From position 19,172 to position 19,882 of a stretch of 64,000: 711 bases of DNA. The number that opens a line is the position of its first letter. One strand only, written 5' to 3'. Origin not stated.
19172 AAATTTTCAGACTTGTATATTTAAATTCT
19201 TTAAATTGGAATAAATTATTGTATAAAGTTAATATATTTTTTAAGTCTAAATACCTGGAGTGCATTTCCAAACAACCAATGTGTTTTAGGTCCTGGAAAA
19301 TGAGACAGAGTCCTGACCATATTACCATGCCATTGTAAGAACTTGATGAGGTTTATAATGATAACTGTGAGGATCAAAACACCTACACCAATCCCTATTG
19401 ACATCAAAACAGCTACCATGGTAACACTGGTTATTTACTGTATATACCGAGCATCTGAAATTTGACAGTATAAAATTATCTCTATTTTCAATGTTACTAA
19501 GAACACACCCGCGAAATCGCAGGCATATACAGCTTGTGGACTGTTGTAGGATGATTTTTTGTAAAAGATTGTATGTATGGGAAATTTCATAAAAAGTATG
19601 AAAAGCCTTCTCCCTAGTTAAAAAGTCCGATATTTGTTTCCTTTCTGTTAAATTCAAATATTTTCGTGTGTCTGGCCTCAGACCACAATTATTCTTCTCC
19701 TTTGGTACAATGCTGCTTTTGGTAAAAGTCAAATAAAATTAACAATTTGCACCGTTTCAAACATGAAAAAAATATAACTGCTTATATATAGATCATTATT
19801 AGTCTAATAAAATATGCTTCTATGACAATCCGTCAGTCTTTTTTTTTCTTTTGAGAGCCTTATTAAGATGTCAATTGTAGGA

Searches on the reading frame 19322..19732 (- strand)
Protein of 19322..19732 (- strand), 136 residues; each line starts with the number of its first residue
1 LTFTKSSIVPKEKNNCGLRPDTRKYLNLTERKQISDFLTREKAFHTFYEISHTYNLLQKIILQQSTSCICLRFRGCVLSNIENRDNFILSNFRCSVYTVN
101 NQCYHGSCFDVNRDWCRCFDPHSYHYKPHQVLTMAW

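Call 63: search_protein_families(library=pfam, proteins=[window:19322-19732:-], max_evalue=0.01)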
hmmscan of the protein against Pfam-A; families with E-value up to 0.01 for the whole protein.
window:19322-19732:- (136 aa): 1 family
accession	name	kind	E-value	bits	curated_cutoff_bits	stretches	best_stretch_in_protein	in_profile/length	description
PF07802.16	GCK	-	0.0085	16.9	27.2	0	100-128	31-59/74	GCK domain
